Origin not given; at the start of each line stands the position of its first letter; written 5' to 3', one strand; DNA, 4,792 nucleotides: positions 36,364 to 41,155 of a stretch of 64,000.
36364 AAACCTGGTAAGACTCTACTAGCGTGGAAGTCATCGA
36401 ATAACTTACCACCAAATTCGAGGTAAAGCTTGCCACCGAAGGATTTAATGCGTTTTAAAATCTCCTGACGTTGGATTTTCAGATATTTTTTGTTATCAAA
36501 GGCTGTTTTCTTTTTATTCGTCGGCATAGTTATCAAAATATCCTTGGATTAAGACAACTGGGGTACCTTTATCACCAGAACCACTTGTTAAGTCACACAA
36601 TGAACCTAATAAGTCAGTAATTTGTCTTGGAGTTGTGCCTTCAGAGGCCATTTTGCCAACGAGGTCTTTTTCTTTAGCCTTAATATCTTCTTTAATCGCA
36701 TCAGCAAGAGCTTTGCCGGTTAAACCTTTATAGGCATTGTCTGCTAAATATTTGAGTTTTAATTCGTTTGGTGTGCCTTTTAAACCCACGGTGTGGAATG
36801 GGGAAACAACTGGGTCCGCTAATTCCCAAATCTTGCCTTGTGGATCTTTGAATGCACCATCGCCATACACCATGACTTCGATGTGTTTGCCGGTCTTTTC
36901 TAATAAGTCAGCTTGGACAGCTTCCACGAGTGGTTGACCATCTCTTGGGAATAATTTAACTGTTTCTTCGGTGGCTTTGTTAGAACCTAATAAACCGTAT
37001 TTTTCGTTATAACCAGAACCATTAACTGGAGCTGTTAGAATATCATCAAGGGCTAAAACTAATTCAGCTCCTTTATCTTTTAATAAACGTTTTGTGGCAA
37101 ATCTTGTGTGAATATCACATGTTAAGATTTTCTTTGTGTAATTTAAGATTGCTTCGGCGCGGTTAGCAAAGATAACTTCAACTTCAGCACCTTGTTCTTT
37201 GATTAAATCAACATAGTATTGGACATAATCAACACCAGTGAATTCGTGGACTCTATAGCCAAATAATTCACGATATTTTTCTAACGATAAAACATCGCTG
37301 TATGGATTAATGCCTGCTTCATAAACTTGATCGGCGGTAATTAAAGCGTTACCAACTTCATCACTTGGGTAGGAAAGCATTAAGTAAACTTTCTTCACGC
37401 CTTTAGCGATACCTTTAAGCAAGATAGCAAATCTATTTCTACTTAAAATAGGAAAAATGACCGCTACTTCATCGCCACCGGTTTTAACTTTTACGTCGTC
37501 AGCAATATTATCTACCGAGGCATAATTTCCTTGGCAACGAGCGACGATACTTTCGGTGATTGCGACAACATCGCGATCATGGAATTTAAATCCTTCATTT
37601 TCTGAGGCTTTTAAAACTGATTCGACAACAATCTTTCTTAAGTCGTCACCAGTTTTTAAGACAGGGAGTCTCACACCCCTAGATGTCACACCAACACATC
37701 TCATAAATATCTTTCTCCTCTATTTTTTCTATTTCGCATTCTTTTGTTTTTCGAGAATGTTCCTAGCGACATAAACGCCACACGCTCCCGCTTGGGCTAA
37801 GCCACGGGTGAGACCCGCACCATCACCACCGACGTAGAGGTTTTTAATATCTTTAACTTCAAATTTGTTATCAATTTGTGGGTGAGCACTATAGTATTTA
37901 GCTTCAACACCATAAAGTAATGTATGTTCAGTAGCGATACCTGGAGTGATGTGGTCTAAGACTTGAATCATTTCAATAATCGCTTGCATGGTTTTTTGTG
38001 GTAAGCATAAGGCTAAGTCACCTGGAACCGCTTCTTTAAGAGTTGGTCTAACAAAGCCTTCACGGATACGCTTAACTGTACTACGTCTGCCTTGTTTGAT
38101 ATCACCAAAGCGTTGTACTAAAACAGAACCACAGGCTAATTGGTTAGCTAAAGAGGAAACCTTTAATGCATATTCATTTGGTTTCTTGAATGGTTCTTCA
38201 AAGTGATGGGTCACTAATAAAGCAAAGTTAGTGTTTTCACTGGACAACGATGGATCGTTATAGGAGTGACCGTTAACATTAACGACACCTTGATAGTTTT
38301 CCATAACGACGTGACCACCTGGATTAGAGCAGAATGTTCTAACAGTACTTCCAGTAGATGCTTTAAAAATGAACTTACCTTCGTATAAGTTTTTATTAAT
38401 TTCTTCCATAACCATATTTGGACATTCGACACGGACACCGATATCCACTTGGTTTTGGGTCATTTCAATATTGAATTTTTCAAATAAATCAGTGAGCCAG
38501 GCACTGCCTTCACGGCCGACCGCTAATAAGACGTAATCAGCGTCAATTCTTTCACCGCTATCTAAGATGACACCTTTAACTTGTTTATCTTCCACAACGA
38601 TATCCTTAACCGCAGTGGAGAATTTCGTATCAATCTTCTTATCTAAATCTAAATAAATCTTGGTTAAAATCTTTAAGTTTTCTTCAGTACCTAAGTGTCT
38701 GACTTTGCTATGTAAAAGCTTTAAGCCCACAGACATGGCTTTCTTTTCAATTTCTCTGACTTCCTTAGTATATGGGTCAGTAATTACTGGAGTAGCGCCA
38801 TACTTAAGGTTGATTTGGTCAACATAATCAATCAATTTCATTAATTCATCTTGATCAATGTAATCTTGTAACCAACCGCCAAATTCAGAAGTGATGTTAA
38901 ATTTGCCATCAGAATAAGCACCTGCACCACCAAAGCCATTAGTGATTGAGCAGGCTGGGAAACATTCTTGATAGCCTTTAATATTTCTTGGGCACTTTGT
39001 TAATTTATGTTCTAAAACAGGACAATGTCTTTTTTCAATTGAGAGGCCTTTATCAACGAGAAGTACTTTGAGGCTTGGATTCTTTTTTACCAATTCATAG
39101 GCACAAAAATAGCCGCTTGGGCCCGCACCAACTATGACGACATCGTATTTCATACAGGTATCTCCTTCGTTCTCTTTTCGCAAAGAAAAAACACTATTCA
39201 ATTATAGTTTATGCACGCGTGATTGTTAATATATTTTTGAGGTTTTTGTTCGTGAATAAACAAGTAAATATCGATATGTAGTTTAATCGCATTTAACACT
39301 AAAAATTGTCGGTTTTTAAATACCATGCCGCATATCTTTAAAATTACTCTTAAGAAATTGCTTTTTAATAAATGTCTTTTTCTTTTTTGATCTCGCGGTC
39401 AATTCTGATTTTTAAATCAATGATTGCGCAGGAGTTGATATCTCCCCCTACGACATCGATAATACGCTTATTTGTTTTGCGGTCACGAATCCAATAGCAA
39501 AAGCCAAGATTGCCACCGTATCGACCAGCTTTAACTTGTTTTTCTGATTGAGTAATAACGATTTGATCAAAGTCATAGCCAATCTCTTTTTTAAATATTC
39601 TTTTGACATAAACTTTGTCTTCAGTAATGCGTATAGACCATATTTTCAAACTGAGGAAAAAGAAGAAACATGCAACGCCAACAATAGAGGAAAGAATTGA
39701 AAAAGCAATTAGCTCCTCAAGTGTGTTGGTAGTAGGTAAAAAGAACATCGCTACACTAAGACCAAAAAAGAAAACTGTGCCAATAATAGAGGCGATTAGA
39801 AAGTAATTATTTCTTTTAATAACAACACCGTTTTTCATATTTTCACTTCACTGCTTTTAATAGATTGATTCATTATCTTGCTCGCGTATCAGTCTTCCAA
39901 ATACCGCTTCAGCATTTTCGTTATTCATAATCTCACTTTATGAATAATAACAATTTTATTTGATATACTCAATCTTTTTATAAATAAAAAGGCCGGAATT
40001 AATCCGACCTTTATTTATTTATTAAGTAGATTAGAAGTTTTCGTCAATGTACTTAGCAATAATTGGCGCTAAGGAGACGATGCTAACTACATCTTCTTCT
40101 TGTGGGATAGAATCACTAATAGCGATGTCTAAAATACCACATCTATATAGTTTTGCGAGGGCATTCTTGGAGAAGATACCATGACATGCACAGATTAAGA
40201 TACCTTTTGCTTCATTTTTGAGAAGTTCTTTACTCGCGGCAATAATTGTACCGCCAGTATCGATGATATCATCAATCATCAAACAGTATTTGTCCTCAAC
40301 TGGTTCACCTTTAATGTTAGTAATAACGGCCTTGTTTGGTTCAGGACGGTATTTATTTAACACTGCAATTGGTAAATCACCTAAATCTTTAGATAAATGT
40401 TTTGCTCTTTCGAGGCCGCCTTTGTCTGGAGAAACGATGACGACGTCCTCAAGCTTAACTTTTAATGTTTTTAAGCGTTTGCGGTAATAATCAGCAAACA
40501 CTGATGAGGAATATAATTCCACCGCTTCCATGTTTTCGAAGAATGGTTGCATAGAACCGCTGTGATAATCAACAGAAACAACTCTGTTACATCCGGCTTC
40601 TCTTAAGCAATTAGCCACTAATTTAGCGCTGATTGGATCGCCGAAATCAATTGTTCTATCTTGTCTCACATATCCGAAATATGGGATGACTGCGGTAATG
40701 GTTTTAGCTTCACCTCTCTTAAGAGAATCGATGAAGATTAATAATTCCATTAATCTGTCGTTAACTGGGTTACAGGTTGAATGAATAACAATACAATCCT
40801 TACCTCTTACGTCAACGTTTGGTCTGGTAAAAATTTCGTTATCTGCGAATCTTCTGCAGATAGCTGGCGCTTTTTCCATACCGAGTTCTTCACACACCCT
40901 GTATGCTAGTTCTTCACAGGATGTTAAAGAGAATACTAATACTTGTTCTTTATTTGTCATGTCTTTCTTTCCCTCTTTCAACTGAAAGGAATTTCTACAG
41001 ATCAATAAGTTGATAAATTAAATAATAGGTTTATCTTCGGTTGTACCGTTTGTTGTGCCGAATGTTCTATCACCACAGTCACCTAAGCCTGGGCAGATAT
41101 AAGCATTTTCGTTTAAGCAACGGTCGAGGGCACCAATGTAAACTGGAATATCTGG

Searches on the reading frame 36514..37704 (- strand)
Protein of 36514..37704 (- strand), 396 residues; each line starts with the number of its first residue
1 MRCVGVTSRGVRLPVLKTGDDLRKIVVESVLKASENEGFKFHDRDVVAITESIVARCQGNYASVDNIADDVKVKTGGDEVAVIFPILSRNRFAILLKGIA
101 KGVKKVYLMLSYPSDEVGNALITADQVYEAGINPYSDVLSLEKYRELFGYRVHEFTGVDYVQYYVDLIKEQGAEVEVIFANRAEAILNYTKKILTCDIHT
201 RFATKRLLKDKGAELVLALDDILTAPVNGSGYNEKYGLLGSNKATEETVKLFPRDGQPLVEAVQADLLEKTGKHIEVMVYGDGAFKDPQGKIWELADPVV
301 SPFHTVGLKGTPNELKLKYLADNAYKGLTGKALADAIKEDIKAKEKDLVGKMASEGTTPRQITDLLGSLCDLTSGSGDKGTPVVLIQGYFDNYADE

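Call 52: search_protein_families(library=pfam, proteins=[window:36514-37704:-], max_evalue=0.00001)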
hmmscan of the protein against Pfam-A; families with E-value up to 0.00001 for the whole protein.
window:36514-37704:- (396 aa): 1 family
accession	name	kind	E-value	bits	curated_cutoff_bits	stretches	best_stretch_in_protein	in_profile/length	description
PF01996.21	F420_ligase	-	4.5e-55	187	25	1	10-388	1-218/218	F420-0:Gamma-glutamyl ligase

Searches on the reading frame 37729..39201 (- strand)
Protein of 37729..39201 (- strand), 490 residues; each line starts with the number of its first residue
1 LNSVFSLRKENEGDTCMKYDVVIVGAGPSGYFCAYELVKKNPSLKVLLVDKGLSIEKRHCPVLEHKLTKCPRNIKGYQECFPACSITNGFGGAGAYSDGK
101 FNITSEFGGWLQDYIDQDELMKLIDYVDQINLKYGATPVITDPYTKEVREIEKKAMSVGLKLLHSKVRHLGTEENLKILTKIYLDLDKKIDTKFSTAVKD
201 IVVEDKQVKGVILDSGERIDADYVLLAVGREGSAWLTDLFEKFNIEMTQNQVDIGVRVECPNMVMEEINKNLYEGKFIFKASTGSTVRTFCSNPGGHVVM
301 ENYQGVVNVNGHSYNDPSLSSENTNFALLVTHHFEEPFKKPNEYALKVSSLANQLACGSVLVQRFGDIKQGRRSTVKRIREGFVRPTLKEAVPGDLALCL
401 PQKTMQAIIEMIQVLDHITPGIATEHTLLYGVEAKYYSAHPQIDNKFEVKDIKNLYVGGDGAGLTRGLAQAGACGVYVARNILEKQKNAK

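Call 52: search_protein_families(library=pfam, proteins=[window:37729-39201:-], max_evalue=0.00001)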
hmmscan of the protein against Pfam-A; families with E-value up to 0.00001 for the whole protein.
window:37729-39201:- (490 aa): 8 families
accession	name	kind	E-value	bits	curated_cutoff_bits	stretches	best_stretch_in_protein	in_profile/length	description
PF07992.20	Pyr_redox_2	-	4e-14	53.2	26.1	1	188-257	196-264/291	Pyridine nucleotide-disulphide oxidoreductase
PF01134.28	GIDA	-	3.6e-13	49.8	22.1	1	195-488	115-389/391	Glucose inhibited division protein A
PF21688.3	FAD-depend_C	-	1.6e-12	48.5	27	1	254-435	4-196/197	FAD-dependent protein, C-terminal domain-like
PF01946.23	Thi4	-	5.8e-09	36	26.2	1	14-55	13-53/235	Thi4 family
PF01266.30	DAO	-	4e-07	30.3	27.9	0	20-52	1-31/353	FAD dependent oxidoreductase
PF03486.20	HI0933_like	-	5.2e-07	29.8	50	0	20-56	2-36/244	HI0933-like protein Rossmann domain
PF00890.30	FAD_binding_2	-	3e-06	27.1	20.4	0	20-52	1-31/414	FAD binding domain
PF13454.12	NAD_binding_9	-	8.1e-06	26.3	21.8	0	22-51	1-32/155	FAD-NAD(P)-binding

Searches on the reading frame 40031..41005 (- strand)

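Call 52: search_protein_families(library=pfam, proteins=[window:40031-41005:-], max_evalue=0.00001)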
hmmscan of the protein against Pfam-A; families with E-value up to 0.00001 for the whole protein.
window:40031-41005:- (324 aa): 3 families
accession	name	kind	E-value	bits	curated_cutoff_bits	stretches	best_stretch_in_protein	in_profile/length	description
PF13793.12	Pribosyltran_N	-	1.8e-41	141.1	25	1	23-138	2-117/117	N-terminal domain of ribose phosphate pyrophosphokinase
PF00156.33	Pribosyltran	-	2.4e-14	53.4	26.3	1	183-274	26-122/158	Phosphoribosyl transferase domain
PF14572.12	Pribosyl_synth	-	8.2e-09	36.1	27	1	236-308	81-153/184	Phosphoribosyl synthetase-associated domain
